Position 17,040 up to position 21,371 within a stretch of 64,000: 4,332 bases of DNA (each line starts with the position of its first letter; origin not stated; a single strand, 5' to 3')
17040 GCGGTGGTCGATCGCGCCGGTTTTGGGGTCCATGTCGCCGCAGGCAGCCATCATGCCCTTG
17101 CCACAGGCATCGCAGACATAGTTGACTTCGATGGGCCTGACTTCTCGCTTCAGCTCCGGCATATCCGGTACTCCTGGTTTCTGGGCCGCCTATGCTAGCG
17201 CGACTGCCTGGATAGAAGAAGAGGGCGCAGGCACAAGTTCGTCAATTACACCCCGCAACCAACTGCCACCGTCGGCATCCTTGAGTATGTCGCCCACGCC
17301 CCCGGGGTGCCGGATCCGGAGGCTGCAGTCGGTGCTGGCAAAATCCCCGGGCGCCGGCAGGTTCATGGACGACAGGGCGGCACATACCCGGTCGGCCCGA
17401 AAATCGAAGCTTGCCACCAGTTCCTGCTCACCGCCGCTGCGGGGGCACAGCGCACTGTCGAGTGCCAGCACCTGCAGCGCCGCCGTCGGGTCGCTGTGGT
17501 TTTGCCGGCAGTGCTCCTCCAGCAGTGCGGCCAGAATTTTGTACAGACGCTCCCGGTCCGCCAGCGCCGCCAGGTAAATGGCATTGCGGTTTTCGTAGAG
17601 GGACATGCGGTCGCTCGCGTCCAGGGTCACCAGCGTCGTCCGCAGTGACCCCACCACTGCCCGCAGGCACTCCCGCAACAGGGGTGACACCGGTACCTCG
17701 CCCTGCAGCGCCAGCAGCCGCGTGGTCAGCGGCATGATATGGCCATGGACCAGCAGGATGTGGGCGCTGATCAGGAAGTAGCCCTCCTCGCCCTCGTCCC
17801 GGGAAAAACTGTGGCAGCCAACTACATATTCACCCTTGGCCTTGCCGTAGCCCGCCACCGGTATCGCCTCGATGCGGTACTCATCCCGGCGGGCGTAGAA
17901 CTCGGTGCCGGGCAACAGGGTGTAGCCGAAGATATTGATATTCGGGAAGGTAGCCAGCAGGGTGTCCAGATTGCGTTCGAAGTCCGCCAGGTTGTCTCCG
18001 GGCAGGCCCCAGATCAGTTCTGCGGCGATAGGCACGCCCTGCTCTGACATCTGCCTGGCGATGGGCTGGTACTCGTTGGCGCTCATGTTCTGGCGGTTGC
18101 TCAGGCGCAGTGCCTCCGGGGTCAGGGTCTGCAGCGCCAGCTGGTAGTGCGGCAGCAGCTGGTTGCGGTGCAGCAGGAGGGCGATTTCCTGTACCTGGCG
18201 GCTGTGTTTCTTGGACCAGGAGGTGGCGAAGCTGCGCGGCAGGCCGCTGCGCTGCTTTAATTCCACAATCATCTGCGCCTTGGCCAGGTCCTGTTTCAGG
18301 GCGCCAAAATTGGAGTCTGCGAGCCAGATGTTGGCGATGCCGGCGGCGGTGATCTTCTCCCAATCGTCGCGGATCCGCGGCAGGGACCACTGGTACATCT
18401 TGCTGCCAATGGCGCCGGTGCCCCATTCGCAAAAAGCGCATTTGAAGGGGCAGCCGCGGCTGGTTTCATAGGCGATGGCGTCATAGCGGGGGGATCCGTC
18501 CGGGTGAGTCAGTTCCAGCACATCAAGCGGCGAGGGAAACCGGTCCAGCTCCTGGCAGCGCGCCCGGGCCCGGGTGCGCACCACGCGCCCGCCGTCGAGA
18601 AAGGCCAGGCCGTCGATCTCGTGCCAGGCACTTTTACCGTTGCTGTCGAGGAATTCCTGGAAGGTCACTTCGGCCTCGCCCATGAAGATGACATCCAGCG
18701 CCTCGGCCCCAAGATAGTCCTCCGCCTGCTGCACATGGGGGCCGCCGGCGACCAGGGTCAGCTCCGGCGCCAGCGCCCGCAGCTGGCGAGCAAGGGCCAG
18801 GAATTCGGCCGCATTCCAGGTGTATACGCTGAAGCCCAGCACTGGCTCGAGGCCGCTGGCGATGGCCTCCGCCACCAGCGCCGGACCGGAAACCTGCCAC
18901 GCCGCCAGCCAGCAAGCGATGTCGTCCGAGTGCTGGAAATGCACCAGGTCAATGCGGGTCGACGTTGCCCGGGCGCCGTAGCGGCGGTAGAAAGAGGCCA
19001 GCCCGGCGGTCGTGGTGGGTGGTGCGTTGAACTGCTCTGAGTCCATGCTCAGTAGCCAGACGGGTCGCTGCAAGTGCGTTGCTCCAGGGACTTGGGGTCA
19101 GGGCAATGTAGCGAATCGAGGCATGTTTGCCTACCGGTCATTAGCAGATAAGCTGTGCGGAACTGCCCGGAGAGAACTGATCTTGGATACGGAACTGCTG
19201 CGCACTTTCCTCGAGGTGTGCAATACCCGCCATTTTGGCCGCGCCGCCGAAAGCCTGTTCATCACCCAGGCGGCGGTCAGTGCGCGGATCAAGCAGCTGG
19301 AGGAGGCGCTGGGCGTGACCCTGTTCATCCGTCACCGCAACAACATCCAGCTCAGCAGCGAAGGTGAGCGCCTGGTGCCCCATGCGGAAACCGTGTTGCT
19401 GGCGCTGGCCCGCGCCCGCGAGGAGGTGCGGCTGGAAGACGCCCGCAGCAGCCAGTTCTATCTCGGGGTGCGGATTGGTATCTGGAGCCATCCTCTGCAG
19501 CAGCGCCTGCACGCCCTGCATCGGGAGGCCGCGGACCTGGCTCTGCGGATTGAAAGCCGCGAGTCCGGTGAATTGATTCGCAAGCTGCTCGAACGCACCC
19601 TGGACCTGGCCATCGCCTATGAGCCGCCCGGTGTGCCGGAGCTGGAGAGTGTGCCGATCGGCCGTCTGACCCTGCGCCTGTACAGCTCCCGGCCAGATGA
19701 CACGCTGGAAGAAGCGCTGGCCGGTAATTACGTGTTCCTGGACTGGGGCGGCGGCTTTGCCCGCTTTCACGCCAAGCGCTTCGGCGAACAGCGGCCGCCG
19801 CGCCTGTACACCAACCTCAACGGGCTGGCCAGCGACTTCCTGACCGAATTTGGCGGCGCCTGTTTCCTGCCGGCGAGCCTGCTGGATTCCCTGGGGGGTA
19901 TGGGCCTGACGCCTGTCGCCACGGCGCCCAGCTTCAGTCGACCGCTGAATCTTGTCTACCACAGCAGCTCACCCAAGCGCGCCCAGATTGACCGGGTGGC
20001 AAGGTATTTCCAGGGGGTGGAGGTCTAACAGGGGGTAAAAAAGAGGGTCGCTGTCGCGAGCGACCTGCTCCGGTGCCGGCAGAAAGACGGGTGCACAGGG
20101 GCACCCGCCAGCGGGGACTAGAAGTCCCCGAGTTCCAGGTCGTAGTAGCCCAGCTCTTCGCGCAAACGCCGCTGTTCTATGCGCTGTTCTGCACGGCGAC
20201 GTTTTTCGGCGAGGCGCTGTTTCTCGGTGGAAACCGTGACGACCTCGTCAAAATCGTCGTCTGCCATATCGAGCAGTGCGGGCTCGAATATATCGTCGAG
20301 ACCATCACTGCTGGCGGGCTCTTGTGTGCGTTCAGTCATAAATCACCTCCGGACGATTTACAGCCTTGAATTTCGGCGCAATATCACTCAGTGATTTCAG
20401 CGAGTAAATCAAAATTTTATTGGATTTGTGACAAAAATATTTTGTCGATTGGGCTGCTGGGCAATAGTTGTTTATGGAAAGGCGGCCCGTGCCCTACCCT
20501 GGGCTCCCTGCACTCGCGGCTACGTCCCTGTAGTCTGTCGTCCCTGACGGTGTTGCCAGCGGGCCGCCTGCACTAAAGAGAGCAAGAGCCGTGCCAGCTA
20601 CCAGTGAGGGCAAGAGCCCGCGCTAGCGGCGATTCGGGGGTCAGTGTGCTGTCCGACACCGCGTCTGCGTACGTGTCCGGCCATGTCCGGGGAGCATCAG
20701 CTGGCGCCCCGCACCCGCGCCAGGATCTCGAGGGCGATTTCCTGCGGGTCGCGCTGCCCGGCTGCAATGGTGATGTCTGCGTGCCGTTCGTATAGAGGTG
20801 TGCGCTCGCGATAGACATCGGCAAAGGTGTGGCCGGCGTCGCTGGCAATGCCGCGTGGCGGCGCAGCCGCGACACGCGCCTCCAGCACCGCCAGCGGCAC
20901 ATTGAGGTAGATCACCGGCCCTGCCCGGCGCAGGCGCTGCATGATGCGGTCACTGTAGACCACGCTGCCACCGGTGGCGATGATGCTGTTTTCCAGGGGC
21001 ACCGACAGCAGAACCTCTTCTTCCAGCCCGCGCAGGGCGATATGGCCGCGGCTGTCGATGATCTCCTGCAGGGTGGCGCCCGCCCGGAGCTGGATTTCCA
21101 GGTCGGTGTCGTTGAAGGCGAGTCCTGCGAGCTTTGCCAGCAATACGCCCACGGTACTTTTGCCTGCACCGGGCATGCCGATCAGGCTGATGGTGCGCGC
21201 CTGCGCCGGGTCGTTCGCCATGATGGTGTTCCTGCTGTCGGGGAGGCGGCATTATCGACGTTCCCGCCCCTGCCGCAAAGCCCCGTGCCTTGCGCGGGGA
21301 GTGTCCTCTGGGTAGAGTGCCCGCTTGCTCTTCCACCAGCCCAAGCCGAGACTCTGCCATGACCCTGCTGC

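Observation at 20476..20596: Unannotated sigma54-driven small RNA with CsrA/RsmA-type GGA loops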

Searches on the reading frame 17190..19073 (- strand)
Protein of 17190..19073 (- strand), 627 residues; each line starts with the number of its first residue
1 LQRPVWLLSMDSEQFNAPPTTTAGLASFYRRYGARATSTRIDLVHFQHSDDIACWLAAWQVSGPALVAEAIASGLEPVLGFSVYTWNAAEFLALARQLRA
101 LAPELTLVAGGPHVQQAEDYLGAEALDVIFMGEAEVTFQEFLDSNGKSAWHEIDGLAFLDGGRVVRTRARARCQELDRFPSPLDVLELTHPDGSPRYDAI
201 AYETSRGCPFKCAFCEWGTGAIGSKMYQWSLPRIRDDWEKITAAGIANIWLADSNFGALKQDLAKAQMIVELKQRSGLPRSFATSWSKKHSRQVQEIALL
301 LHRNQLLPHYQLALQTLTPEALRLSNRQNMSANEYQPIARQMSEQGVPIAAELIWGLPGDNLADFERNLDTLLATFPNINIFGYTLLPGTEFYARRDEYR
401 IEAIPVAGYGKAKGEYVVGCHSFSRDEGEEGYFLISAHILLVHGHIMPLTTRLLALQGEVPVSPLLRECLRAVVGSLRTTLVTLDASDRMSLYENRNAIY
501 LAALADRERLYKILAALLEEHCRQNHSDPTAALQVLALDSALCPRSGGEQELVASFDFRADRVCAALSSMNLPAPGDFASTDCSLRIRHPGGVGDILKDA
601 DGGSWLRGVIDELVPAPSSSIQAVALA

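Call 13: search_protein_families(library=ncbifam, proteins=[window:17190-19073:-])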
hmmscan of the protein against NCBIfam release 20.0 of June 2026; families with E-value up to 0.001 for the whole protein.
window:17190-19073:- (627 aa): 19 families
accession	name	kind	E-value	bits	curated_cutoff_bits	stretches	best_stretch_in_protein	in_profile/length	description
NF033712.0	B12_rSAM_KedN5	subfamily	7.3e-84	282.1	700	1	66-404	53-399/624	KedN5 family methylcobalamin-dependent radical SAM C-methyltransferase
TIGR04013.1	B12_SAM_MJ_1487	hypoth_equivalog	1.4e-17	63.7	251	1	69-231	36-182/382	TIGR04013 family B12-binding domain/radical SAM domain-containing protein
TIGR03975.1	rSAM_ocin_1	subfamily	4.8e-15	55.1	281.85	1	67-217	120-283/606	RiPP maturation radical SAM C-methyltransferase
TIGR03471.1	HpnJ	equivalog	3.6e-13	49.2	577.6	1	92-394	85-385/472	hopanoid biosynthesis associated radical SAM protein HpnJ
NF050148.1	rSAM_ApyD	equivalog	1.6e-12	46.6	750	1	69-217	68-217/645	RiPP biosynthesis radical SAM protein ApyD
TIGR04014.1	B12_SAM_MJ_0865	equivalog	1.5e-11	43.8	360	1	106-217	70-178/434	methyl-coenzyme M reductase glutamine C-methyltransferase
TIGR02026.1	BchE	equivalog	2.7e-11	43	481.35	1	98-216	86-211/497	magnesium-protoporphyrin IX monomethyl ester anaerobic oxidative cyclase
TIGR00089.1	TIGR00089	subfamily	2.4e-09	36.5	251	1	205-397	146-341/429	MiaB/RimO family radical SAM methylthiotransferase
NF038361.1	rSAM_Sden_1168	equivalog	4.6e-09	35.4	575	1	70-394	135-471/560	Sden_1168 family B12-binding radical SAM P-methyltransferase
TIGR01579.1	MiaB-like-C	equivalog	1.8e-08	34.1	357.05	1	206-393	147-337/416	tRNA (N(6)-L-threonylcarbamoyladenosine(37)-C(2))-methylthiotransferase MtaB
TIGR04295.1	B12_rSAM_oligo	hypoth_equivalog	2.3e-08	33.2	400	1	104-263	101-256/422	TIGR04295 family B12-binding domain-containing radical SAM protein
TIGR04479.1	bcpD_PhpK_rSAM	subfamily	1.3e-07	30.3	600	1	99-378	135-412/504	PhpK family radical SAM P-methyltransferase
TIGR04367.1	HpnR_B12_rSAM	equivalog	2.2e-06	26.5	650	1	78-246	63-232/490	hopanoid C-3 methylase HpnR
TIGR01125.1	TIGR01125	equivalog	3.6e-06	26.3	356.95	1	199-393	136-335/432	30S ribosomal protein S12 methylthiotransferase RimO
TIGR04072.2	rSAM_ladder_B12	equivalog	1.5e-05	23.8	360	1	201-395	182-371/443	lipid biosynthesis B12-binding/radical SAM protein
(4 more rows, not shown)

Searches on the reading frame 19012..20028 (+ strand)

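Call 13: search_protein_families(library=ncbifam, proteins=[window:19012-20028:+])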
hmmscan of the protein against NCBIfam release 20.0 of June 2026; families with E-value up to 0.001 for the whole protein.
window:19012-20028:+ (338 aa): 52 families (the best 25 are shown)
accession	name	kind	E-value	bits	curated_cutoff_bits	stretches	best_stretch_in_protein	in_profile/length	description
NF002946.0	PRK03601.1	equivalog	8.7e-64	215.6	240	1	58-330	1-267/275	HTH-type transcriptional regulator HdfR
NF047711.1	PutUtilRegPtrR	equivalog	2.1e-21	76.3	400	1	62-232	5-174/283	putrescine utilization regulator PtrR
TIGR02424.1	TF_pcaQ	equivalog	4.3e-21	75.1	303.8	1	63-201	8-147/300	pca operon transcription factor PcaQ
NF040786.1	LysR_Sec_metab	equivalog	5.4e-21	74.9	250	1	59-215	2-159/298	selenium metabolism-associated LysR family transcriptional regulator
NF008416.0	PRK11242.1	equivalog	1.1e-20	74.1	277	1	63-227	6-171/300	transcriptional regulator CynR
NF008352.0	PRK11139.1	subfamily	1.2e-20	73.9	288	1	64-213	12-157/305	transcriptional regulator GcvA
NF053705.1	TransRegGltCGpos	equivalog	1.1e-19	70.8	350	1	63-202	6-146/300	glutamate biosynthesis transcriptional regulator GltC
NF008722.0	PRK11716.1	equivalog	3.8e-19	68.8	246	1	58-227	1-172/293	HTH-type transcriptional activator IlvY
NF007439.0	PRK09986.1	equivalog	4e-19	69.1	290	1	58-202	7-152/296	LysR family transcriptional regulator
NF009888.0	PRK13348.1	subfamily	8.4e-19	67.7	297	1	57-154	2-98/302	HTH-type transcriptional regulator ArgP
TIGR03339.1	phn_lysR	subfamily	4.5e-18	65.5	341.1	1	63-226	2-163/279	aminoethylphosphonate catabolism associated LysR family transcriptional regulator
NF047354.1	trans_reg_GltC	equivalog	4.9e-17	62.4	300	1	63-202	6-145/290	glutamate biosynthesis transcriptional regulator GltC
NF007501.0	PRK10094.1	equivalog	1.1e-16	60.9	372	1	58-140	2-84/308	HTH-type transcriptional activator AllS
NF047520.1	trans_act_CidR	equivalog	1.2e-16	60.8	415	1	60-214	3-158/292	cidABC operon transcriptional activator CidR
NF002964.0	PRK03635.1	subfamily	2.1e-16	59.9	197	1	58-151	3-95/297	ArgP/LysG family DNA-binding transcriptional regulator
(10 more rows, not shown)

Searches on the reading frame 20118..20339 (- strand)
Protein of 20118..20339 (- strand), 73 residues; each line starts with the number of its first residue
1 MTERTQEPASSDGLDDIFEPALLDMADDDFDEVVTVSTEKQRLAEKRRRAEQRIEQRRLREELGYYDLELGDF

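Call 13: search_protein_families(library=ncbifam, proteins=[window:20118-20339:-])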
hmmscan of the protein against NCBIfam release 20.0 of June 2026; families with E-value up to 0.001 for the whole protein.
window:20118-20339:- (73 aa): 1 family
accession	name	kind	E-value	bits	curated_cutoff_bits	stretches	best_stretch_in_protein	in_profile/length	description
NF046101.1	PA3496_fam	subfamily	9.3e-13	48.4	22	1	14-68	3-53/54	PA3496 family putative envelope integrity protein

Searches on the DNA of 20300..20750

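Call 4: search_rna_families(source=window, start=20300, end=20750, threshold=evalue, max_evalue=10, show_alignments=3)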
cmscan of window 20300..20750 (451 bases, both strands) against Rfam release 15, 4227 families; matches with E-value up to 10: 3.
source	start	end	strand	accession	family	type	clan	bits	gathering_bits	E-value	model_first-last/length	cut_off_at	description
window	20519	20595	-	RF03032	narK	Cis-reg;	-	16.1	43.2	1.2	1-72/72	no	narK RNA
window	20469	20499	-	RF01716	PhotoRC-I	Cis-reg;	-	10.1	45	7.4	1-44/44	no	PhotoRC-I RNA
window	20302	20323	-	RF01877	MIAT_exon5_3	Gene; lncRNA;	-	5.7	90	5.4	1-382/382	no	Myocardial infarction associated transcript exon 5 conserved region 3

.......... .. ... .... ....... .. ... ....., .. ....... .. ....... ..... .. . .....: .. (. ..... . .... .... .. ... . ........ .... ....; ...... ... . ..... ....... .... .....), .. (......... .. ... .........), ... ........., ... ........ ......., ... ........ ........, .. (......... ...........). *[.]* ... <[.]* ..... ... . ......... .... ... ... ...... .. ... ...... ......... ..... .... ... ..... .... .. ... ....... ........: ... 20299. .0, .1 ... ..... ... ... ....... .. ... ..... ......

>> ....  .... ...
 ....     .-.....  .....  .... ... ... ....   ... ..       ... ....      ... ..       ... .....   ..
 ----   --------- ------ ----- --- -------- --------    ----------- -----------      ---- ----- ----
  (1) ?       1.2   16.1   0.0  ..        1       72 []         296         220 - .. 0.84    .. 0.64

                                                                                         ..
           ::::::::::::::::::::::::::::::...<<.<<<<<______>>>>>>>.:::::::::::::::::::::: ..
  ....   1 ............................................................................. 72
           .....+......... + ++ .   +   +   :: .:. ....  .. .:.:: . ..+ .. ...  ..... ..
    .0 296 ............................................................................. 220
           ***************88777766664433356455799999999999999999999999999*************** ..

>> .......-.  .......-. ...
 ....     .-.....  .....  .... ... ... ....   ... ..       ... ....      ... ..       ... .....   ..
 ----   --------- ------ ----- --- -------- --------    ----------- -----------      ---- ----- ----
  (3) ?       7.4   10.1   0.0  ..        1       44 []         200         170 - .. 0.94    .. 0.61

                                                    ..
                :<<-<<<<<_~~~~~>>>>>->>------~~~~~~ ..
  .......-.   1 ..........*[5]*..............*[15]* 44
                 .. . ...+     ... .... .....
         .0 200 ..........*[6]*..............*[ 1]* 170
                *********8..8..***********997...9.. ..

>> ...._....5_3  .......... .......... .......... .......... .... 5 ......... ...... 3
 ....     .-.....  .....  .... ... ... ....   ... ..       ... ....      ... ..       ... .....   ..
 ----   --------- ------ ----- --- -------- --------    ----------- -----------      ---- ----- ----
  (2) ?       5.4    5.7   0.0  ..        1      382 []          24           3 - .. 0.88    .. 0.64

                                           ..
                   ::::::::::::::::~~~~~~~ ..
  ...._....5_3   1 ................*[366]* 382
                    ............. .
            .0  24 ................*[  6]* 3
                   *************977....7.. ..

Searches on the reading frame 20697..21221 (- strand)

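Call 13: search_protein_families(library=ncbifam, proteins=[window:20697-21221:-])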
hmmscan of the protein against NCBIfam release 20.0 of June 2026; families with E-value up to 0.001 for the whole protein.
window:20697-21221:- (174 aa): 12 families
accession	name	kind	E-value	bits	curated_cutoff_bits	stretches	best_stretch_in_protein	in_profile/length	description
NF040667.1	hom_kin_desulfo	exception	1.3e-49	168.3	197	1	10-169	2-161/163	homoserine kinase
NF002988.0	PRK03731.1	equivalog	7.2e-28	97.5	161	1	9-170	3-168/174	shikimate kinase AroL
NF010552.0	PRK13946.1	equivalog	6e-27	94.5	186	1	6-171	21-188/198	shikimate kinase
NF010553.0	PRK13947.1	equivalog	8.4e-22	78.2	204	1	10-168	3-163/173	shikimate kinase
NF003456.0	PRK05057.1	equivalog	5.4e-21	75.3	195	1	6-168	2-168/173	shikimate kinase AroK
NF006610.0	PRK09169.1-4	subfamily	1.3e-20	71.7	4299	1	8-158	2865-3017/3056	hypothetical protein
NF006015.0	PRK08154.1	subfamily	4.1e-18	65.6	204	1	3-171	131-303/314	anaerobic benzoate catabolism transcriptional regulator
NF010555.0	PRK13949.1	equivalog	3.4e-17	63.1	180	1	10-119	3-113/175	shikimate kinase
NF010556.0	PRK13951.1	equivalog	4.8e-16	58.7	560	1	11-153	3-144/492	bifunctional shikimate kinase AroK/3-dehydroquinate synthase AroB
NF010554.0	PRK13948.1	equivalog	6.4e-16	58.5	217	1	9-169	11-172/192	shikimate kinase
NF010627.0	PRK14021.1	equivalog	2.1e-15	56.2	565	1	11-167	9-171/542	bifunctional shikimate kinase/3-dehydroquinate synthase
NF001866.0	PRK00625.1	equivalog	3.8e-14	53.2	142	1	10-118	2-114/173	shikimate kinase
